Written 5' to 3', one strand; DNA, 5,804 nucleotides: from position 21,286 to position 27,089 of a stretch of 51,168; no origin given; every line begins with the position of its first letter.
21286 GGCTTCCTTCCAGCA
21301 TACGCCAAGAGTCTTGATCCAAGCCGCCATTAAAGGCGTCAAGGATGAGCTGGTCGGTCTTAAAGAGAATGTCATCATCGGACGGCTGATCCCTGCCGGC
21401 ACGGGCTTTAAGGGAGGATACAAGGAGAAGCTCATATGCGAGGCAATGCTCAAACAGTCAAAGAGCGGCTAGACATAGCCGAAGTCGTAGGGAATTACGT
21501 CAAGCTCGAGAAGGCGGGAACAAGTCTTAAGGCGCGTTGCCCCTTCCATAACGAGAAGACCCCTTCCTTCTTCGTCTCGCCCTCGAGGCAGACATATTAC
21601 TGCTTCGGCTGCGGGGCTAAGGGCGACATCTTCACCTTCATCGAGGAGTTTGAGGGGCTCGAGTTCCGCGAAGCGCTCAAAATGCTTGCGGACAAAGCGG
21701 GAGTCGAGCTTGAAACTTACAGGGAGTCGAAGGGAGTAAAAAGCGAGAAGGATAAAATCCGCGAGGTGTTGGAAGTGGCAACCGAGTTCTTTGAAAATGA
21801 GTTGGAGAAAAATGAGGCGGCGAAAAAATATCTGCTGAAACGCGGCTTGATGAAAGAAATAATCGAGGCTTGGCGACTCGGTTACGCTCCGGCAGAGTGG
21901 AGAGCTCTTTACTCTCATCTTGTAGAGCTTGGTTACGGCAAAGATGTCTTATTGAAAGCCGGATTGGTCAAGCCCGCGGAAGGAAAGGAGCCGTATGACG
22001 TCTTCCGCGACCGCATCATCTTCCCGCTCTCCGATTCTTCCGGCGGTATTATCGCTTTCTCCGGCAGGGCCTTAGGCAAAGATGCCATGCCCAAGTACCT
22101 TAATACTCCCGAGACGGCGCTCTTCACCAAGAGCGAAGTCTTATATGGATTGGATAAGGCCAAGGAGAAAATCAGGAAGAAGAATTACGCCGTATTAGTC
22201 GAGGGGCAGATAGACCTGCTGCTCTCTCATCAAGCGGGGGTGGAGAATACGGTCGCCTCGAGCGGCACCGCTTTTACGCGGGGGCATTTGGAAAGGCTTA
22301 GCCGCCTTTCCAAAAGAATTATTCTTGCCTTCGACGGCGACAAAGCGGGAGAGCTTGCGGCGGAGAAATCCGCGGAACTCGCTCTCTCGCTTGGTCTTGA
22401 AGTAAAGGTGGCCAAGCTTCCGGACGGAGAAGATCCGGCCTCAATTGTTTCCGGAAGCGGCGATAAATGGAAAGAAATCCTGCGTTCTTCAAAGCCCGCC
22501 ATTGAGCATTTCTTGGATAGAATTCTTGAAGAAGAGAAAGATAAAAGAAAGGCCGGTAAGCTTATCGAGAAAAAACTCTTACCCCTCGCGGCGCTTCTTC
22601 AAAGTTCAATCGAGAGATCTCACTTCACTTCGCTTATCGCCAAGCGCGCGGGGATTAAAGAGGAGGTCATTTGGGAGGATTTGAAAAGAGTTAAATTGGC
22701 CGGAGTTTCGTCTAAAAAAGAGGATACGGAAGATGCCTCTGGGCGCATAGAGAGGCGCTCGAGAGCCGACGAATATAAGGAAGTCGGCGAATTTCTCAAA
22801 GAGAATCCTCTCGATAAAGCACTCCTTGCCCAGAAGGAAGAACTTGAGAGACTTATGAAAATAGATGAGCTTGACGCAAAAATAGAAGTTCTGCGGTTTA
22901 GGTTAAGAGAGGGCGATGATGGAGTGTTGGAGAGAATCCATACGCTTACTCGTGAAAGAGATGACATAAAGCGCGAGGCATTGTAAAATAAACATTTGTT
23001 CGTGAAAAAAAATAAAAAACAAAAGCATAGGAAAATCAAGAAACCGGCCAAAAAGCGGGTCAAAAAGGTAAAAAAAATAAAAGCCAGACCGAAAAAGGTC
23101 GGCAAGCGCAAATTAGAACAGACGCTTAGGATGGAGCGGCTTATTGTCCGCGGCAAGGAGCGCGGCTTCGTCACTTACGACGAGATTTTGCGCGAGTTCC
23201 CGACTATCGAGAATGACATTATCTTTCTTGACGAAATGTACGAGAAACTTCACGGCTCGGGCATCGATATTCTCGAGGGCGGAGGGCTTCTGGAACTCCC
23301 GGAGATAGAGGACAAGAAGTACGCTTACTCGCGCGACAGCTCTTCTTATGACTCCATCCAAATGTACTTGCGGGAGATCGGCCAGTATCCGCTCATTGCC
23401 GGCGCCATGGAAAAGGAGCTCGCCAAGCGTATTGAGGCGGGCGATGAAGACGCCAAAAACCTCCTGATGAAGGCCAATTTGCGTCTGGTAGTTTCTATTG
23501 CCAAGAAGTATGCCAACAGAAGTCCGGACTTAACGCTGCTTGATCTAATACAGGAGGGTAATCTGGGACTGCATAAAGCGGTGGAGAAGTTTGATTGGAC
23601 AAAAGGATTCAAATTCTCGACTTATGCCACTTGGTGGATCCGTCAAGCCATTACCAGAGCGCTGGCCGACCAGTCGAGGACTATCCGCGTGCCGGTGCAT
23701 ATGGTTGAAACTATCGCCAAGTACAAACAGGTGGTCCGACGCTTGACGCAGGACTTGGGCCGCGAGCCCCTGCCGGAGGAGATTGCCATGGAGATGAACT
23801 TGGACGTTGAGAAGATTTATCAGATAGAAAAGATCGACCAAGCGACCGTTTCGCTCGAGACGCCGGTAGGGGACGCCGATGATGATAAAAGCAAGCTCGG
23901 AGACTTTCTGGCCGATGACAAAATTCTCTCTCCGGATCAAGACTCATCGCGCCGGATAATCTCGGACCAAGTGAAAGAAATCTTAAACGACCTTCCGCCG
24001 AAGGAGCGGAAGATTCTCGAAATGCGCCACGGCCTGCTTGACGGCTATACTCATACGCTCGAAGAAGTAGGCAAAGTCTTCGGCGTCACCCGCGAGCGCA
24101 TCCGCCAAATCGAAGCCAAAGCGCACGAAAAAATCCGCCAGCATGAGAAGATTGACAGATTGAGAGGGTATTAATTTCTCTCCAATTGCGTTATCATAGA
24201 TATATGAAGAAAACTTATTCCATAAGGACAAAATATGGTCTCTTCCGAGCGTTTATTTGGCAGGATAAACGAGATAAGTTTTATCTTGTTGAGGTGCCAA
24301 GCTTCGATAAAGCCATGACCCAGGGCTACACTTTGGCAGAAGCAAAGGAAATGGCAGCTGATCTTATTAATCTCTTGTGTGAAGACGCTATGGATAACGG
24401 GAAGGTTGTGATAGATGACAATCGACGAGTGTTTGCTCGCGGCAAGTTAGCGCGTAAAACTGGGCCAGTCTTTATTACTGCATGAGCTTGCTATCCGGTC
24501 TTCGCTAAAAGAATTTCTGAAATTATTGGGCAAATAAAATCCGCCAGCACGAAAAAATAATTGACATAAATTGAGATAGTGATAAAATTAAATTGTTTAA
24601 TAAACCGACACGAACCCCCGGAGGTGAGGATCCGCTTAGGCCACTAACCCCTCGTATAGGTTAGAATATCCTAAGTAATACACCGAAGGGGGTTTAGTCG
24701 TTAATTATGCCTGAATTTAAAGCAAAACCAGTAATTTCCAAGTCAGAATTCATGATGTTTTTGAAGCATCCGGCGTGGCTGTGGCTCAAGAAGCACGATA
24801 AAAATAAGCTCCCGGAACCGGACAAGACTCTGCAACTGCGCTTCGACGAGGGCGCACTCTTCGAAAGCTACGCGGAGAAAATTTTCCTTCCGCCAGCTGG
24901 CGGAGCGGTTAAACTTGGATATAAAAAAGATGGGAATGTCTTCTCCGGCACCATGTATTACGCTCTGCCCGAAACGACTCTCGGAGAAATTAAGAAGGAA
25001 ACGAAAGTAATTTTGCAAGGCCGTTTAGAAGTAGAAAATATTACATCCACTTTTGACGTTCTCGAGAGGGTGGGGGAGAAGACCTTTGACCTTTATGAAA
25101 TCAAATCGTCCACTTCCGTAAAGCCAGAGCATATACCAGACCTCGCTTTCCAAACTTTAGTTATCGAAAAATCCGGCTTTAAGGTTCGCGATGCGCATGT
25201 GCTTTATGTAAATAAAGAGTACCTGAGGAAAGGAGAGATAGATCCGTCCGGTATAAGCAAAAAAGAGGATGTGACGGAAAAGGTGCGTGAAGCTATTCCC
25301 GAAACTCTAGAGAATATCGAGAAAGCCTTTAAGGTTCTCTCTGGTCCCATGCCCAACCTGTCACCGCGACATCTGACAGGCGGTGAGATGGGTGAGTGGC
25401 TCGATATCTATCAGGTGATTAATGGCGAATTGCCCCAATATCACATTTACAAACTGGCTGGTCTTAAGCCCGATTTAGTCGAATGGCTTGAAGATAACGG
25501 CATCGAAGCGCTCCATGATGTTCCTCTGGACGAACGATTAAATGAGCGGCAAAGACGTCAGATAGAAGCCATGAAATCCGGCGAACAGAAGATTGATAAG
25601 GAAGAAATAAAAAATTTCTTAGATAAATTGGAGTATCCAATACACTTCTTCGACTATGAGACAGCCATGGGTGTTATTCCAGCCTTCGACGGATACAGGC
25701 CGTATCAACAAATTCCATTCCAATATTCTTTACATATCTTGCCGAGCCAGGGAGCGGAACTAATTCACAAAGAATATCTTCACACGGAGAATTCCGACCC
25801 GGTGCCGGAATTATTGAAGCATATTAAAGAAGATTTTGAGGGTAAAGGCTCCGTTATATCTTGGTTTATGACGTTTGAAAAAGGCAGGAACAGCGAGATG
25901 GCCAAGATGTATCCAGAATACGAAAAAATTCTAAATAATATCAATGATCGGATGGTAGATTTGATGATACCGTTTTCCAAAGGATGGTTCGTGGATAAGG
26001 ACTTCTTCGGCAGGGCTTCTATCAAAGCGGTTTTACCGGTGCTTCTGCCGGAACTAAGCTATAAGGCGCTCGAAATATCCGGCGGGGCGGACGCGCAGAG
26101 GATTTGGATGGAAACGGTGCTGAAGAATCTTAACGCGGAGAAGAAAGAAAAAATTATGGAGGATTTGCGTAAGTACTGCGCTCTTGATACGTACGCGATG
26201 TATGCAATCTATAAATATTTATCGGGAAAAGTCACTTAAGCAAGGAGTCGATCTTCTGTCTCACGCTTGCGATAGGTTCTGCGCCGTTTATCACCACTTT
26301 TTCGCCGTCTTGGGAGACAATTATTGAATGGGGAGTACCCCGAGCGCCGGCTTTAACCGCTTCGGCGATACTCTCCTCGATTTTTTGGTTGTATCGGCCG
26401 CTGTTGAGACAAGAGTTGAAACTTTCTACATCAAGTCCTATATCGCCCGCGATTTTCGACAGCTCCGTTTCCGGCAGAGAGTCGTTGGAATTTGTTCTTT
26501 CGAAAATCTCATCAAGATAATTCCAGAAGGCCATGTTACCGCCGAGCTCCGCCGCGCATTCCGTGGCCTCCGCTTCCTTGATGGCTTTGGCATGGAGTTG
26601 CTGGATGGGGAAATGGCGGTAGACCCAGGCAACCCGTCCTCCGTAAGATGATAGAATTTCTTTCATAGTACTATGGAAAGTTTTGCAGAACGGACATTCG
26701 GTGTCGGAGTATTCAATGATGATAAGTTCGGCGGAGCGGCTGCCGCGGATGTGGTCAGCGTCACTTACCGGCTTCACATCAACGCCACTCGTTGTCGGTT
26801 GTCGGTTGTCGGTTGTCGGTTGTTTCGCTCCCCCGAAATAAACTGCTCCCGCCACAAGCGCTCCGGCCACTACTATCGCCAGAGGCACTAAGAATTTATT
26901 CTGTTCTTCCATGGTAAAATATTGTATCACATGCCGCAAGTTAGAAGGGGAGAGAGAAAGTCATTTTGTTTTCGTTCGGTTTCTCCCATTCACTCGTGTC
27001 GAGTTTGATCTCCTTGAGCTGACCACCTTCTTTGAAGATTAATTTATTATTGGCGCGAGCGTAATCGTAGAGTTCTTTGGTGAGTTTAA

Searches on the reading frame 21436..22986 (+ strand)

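Call 8: search_protein_families(library=pfam, proteins=[window:21436-22986:+])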
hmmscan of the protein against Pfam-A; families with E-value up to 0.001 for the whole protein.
window:21436-22986:+ (516 aa): 6 families
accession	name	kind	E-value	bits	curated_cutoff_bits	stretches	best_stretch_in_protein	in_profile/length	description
PF08275.17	DNAG_N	-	1e-40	139.2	26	1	118-243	1-128/128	DNA primase catalytic core, N-terminal domain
PF01807.25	Zn_ribbon_DnaG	-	2.8e-34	117.3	24.9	1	6-94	7-95/98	CHC2 zinc finger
PF13155.12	Toprim_2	-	1.9e-18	67.1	22.1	1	253-335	1-85/88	Toprim-like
PF13662.12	Toprim_4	-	9.2e-16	58.3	25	1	251-325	2-83/85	Toprim domain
PF01751.28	Toprim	-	1.5e-08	35.1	23.1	1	253-325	3-93/96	Toprim domain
PF13362.12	Toprim_3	-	6.4e-07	30.2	27.2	1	252-340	2-91/95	Toprim domain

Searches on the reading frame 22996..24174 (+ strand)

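Call 8: search_protein_families(library=pfam, proteins=[window:22996-24174:+])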
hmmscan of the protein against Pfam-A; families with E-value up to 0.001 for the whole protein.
window:22996-24174:+ (392 aa): 5 families
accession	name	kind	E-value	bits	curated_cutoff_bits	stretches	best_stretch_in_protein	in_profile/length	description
PF04542.20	Sigma70_r2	-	1.1e-21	76.8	24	1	157-229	1-71/71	Sigma-70 region 2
PF04539.22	Sigma70_r3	-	2.5e-20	72.8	25.3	1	238-315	1-76/78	Sigma-70 region 3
PF04545.22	Sigma70_r4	-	8.2e-17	60.9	24.1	1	330-382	2-50/50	Sigma-70, region 4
PF00140.25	Sigma70_r1_2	-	7.3e-12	45.5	22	1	119-151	1-33/34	Sigma-70 factor, region 1.2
PF03979.19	Sigma70_r1_1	-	3.1e-10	40.3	22.5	1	45-96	6-57/81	Sigma-70 factor, region 1.1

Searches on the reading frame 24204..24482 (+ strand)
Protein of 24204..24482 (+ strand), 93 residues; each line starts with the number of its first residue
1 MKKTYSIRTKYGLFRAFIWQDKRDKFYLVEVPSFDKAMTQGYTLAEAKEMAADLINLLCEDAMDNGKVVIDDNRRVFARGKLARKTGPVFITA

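Call 79: search_protein_families(library=pfam, proteins=[window:24204-24482:+], max_evalue=0.01)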
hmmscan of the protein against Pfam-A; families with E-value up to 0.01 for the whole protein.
seq(93 aa): 1 family
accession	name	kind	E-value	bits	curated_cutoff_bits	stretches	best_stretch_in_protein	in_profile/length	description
PF15919.11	HicB_lk_antitox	-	0.0057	17.2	27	1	18-69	5-55/123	HicB_like antitoxin of bacterial toxin-antitoxin system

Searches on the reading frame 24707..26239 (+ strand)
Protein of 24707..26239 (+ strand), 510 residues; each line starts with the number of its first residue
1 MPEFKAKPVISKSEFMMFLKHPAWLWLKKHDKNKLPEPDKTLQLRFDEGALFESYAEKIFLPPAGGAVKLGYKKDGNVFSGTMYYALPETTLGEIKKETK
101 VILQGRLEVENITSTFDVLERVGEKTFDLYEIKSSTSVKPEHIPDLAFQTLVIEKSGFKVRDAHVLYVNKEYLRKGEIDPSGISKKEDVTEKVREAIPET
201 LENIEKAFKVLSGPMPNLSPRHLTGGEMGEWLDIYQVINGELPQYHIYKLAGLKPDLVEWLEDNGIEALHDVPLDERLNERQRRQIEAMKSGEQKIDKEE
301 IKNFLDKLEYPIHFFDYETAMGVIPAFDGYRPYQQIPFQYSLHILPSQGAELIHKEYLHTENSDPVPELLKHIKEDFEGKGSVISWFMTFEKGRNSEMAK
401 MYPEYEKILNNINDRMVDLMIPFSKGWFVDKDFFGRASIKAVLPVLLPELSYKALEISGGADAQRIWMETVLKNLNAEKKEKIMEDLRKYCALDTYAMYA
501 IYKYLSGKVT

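Call 8: search_protein_families(library=pfam, proteins=[window:24707-26239:+])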
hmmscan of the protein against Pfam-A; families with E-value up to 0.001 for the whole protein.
window:24707-26239:+ (510 aa): 2 families
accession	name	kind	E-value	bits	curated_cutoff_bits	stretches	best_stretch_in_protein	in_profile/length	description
PF11074.14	DUF2779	-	3e-38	131.3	23.3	1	313-438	1-126/126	Domain of unknown function(DUF2779)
PF01930.23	Cas_Cas4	-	4.6e-05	24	22.7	1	108-199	48-137/160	Domain of unknown function DUF83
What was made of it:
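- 24707..26239 (+): Host gene: DUF2779 / Cas4-like nuclease. Pfam PF11074 and PF01930 (call 8).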

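Call 49: find_homologous_proteins(query=window:24707-26239:+, max_evalue=1e-10)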
Query window:24707-26239:+ (510 aa): 2117 proteins with E <= 1e-10 among 8000 candidates; the best 120 are listed.
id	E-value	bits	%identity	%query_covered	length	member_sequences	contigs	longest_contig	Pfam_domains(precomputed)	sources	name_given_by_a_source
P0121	0.0e+0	1127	100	97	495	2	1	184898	PF11074.15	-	-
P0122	1.9e-270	916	83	97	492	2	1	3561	PF11074.15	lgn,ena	-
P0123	1.2e-268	910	81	99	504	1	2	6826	PF11074.15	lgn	-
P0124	9.7e-265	897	80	96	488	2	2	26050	PF11074.15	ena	-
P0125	2.5e-261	886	80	96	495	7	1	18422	PF11074.15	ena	-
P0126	1.6e-259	880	79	97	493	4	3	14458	PF11074.15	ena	-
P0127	1.7e-257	873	79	96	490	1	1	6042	PF11074.15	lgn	-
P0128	5.4e-257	872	80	96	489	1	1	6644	PF11074.15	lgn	-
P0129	3.4e-256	869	78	98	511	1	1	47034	PF11074.15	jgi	jgi:hypothetical protein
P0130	9.9e-256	867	77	98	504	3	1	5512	PF11074.15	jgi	jgi:hypothetical protein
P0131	1.1e-255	867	78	97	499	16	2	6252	PF11074.15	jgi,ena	-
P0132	1.2e-251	854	76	98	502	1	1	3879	PF11074.15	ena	-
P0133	4.2e-251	852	75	98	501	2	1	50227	PF01930.24,PF11074.15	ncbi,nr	ncbi:MAG: DUF2779 domain-containing protein [Candidatus Zambryskibacteria bacterium]|nr:DUF2779 doma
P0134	4.5e-232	789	70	98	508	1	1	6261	PF11074.15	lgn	-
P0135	6.9e-232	789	71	97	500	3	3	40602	PF11074.15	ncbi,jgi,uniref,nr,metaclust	ncbi:MAG: hypothetical protein A3G05_02485 [Candidatus Zambryskibacteria bacterium RIFCSPLOWO2_12_FU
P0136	7.6e-230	782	69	98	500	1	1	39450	PF11074.15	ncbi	-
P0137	1.4e-228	778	69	98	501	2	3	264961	PF11074.15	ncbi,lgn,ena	ncbi:MAG: DUF2779 domain-containing protein [Patescibacteria group bacterium]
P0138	6.3e-228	776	70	98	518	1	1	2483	PF11074.15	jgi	jgi:hypothetical protein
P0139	1.2e-227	775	69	98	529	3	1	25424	PF11074.15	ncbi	-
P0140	2.0e-227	774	70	98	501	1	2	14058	PF11074.15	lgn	-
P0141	2.5e-227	774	70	98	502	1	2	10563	PF11074.15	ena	-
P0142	3.2e-227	773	70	97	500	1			PF11074.15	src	-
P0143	4.5e-226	770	69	98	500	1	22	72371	PF11074.15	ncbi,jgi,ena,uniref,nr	ncbi:MAG: hypothetical protein A3C70_01335 [Candidatus Zambryskibacteria bacterium RIFCSPHIGHO2_02_F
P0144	7.2e-226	769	70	98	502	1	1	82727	PF11074.15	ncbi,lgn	ncbi:MAG: DUF2779 domain-containing protein [Minisyncoccia bacterium]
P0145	2.8e-225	767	68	97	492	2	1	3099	PF11074.15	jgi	jgi:Domain of unknown function(DUF2779)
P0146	4.1e-225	766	68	98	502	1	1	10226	PF11074.15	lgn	-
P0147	1.0e-224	765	68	98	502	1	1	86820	PF11074.15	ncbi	-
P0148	6.6e-224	762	68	98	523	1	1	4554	PF11074.15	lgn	-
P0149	3.0e-223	760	68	98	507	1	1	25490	PF11074.15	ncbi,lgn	ncbi:MAG: DUF2779 domain-containing protein [Parcubacteria group bacterium]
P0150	4.3e-223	760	70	97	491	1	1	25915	PF11074.15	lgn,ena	-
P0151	5.9e-223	759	69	98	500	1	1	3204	PF11074.15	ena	-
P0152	7.6e-223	759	68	98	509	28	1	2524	PF11074.15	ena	-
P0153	2.2e-222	757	68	98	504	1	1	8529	PF11074.15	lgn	-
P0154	2.4e-222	757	69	97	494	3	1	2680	PF01930.24,PF11074.15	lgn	-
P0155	3.2e-222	757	67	98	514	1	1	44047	PF11074.15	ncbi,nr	ncbi:MAG: DUF2779 domain-containing protein [bacterium]|nr:DUF2779 domain-containing protein [bacter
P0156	4.0e-222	756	67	98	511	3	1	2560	PF01930.24,PF11074.15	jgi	-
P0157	1.1e-221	755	68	97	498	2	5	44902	PF11074.15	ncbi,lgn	-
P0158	3.4e-221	753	68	97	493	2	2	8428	PF11074.15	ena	-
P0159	3.7e-221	753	67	98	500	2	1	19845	PF11074.15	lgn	-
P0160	5.2e-221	753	68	98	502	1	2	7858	PF11074.15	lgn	-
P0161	2.7e-220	750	68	98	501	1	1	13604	PF11074.15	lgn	-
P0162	2.7e-220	750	68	98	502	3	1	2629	PF11074.15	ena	-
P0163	4.2e-219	747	68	97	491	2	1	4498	PF11074.15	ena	-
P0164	4.9e-219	746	67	98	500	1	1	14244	PF11074.15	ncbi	ncbi:MAG: DUF2779 domain-containing protein [Parcubacteria group bacterium]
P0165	5.8e-219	746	68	96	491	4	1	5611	PF11074.15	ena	-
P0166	1.4e-218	745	66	98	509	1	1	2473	PF11074.15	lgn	-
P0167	3.4e-218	744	66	97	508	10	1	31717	PF11074.15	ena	-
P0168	3.5e-218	743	67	98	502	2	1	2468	PF11074.15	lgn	-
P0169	8.8e-218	742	67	98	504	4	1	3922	PF11074.15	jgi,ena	-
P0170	1.2e-217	742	68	96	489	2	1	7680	PF11074.15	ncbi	-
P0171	1.8e-217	741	67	98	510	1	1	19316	PF11074.15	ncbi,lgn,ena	-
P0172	1.8e-217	741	67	97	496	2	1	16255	PF11074.15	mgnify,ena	mgnify:FL=1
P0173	2.1e-217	741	67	98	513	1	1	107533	PF01930.24,PF11074.15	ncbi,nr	ncbi:MAG: DUF2779 domain-containing protein [bacterium]|nr:DUF2779 domain-containing protein [bacter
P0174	4.8e-217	740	67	97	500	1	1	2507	PF11074.15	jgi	jgi:hypothetical protein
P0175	1.2e-216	738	66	98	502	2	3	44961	PF11074.15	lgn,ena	-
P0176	1.3e-216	738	67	97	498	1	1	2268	PF11074.15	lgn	-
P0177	8.0e-216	736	66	98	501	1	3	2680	PF11074.15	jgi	jgi:hypothetical protein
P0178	1.1e-215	735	68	98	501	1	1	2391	PF01930.24,PF11074.15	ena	-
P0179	2.0e-215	734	66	98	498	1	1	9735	PF11074.15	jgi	-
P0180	6.5e-215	733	67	96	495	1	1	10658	PF11074.15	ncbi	-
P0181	9.5e-215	732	66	98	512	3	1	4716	PF11074.15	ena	-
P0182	1.3e-214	732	67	97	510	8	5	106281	PF11074.15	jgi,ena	-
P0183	1.3e-214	732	66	97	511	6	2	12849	PF11074.15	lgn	-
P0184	2.1e-214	731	66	97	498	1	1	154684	PF11074.15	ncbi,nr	ncbi:MAG: DUF2779 domain-containing protein [bacterium]|nr:DUF2779 domain-containing protein [bacter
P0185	5.8e-214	730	67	97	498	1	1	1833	PF11074.15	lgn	-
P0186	9.1e-214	729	66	98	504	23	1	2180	PF11074.15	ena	-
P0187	9.8e-214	729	68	97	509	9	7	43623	PF11074.15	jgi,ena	-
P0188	1.7e-213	728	66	98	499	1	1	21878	PF11074.15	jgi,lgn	-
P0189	1.6e-212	725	66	98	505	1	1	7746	PF11074.15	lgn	-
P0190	3.4e-212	724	66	97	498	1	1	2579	PF11074.15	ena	-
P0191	3.6e-211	720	65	97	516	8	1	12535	PF11074.15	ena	-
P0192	3.8e-211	720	64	97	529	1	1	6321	PF11074.15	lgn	-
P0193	3.8e-211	720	65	99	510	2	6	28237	PF11074.15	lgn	-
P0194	1.2e-210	719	65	98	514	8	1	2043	PF11074.15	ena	-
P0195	1.6e-210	718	65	98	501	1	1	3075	PF11074.15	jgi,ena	-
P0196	2.7e-210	717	66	98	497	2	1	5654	PF11074.15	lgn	-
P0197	2.8e-210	717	65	99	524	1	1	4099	PF11074.15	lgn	-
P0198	7.6e-210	716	65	97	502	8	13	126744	PF11074.15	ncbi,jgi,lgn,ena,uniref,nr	ncbi:MAG: hypothetical protein COV96_02710 [Candidatus Zambryskibacteria bacterium CG11_big_fil_rev_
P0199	1.3e-209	715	65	96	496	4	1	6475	PF11074.15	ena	-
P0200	7.0e-209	713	64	97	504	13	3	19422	PF11074.15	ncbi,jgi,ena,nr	ncbi:MAG: hypothetical protein UT07_C0013G0005 [Parcubacteria group bacterium GW2011_GWB1_38_8]|nr:M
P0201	4.7e-208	710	65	96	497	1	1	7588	PF11074.15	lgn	-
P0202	7.2e-208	709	65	97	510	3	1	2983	PF11074.15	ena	-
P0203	2.1e-207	708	63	97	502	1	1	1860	PF11074.15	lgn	-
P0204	2.7e-207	708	66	98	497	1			PF11074.15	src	-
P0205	8.0e-207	706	66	97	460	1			PF11074.15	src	-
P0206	5.1e-206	703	66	98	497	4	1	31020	PF11074.15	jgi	-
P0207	7.9e-206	703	62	100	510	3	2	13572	PF11074.15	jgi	-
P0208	9.0e-206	703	64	97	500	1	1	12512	PF11074.15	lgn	-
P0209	5.3e-205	700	63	98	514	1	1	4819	PF11074.15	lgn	-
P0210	8.0e-205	699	64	97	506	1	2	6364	PF11074.15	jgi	jgi:hypothetical protein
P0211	1.4e-204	699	65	98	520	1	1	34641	PF11074.15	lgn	-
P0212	2.4e-202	691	63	97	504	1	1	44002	PF11074.15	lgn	-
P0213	2.0e-201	688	63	96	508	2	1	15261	PF11074.15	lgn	-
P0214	1.6e-200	685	62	98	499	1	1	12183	PF11074.15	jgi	jgi:hypothetical protein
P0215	2.6e-200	685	62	97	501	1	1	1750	PF11074.15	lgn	-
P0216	2.2e-198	678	62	96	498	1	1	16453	PF11074.15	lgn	-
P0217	1.7e-195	669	62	96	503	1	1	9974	PF11074.15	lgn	-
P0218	3.3e-193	661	60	97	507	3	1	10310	PF01930.24,PF11074.15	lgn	-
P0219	2.2e-192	658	60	98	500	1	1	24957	PF11074.15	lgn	-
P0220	9.7e-192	656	59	98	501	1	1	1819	PF11074.15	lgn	-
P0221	1.3e-191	656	61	97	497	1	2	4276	PF11074.15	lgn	-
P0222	1.6e-191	656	60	98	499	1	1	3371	PF11074.15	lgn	-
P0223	5.7e-191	654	60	98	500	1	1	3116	PF11074.15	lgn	-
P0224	3.4e-190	651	60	97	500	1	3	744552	PF11074.15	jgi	jgi:hypothetical protein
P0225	3.6e-187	641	58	97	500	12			PF11074.15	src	-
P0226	8.9e-187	640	59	97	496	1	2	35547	PF11074.15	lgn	-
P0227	3.1e-186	638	58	97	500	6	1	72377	PF11074.15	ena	-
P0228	5.2e-180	618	64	86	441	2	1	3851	PF11074.15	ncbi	ncbi:MAG: DUF2779 domain-containing protein, partial [Minisyncoccia bacterium]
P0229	1.5e-174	600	55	97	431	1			PF11074.15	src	-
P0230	1.2e-170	587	55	98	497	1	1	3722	PF11074.15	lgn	-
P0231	1.4e-170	586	55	97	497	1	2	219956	PF11074.15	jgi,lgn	jgi:hypothetical protein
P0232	4.3e-169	582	54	97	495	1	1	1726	PF11074.15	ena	-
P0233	4.4e-168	578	54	98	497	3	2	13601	PF11074.15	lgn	-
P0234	5.7e-168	578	55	98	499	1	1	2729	PF11074.15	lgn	-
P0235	8.3e-168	577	55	97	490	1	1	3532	PF11074.15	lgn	-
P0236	1.0e-167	577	55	97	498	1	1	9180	PF11074.15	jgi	jgi:hypothetical protein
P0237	5.4e-167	575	53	98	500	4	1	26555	PF11074.15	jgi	jgi:hypothetical protein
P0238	1.0e-166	574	54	97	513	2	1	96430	PF11074.15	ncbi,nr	ncbi:MAG: DUF2779 domain-containing protein [bacterium]|nr:DUF2779 domain-containing protein [bacter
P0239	2.3e-166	573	54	98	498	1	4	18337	PF11074.15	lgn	-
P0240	5.5e-166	571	53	98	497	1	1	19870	PF01930.24,PF11074.15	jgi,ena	jgi:hypothetical protein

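Call 51: find_encoding_contigs(protein=P0134, flank=6000, max_places=3)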
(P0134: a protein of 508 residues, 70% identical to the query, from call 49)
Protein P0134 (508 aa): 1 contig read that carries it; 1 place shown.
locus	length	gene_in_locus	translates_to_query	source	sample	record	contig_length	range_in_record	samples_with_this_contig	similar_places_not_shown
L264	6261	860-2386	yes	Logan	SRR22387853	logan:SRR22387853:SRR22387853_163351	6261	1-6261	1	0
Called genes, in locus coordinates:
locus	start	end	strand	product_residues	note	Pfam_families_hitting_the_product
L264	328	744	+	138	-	PF01797:Y1_Tnp (weak)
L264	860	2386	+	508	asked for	PF11074:DUF2779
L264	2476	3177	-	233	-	PF18400:Thioredoxin_12 (faint), PF13462:Thioredoxin_4, PF13098:Thioredoxin_2 (weak), PF01323:DSBA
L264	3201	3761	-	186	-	PF13482:RNase_H_2, PF10108:DNA_pol_B_exo2 (faint)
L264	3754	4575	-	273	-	PF13393:tRNA-synt_His, PF00587:tRNA-synt_2b (weak), PF13393:tRNA-synt_His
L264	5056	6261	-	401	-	?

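Call 52: find_encoding_contigs(protein=P0122, flank=3000, max_places=2)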
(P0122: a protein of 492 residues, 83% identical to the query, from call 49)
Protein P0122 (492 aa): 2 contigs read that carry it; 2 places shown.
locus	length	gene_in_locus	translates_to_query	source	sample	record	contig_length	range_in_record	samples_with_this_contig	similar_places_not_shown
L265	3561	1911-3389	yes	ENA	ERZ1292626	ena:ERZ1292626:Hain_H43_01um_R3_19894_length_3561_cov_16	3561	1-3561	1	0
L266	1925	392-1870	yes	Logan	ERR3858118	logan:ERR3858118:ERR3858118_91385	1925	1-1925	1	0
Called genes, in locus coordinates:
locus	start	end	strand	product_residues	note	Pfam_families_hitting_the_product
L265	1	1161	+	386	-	?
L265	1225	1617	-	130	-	PF08712:Nfu_N (weak)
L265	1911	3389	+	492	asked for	PF11074:DUF2779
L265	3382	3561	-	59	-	?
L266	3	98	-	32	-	?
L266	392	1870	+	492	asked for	PF11074:DUF2779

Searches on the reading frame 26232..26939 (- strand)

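Call 93: search_protein_families(library=pfam, proteins=[window:26232-26939:-], max_evalue=0.001)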
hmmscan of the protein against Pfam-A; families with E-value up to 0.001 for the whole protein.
window:26232-26939:- (235 aa): 4 families
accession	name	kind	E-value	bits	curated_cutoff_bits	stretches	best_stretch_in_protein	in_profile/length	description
PF13462.12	Thioredoxin_4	-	1.7e-20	74.3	23.2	1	60-207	3-145/165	Thioredoxin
PF01323.26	DSBA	-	8.6e-19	68.5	25.6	1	74-230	2-190/191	DSBA-like thioredoxin domain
PF13098.12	Thioredoxin_2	-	4.1e-06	27.5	27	1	73-225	8-99/104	Thioredoxin-like domain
PF18400.7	Thioredoxin_12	-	5.8e-06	26.8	26.1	0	60-113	132-185/190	Thioredoxin-like domain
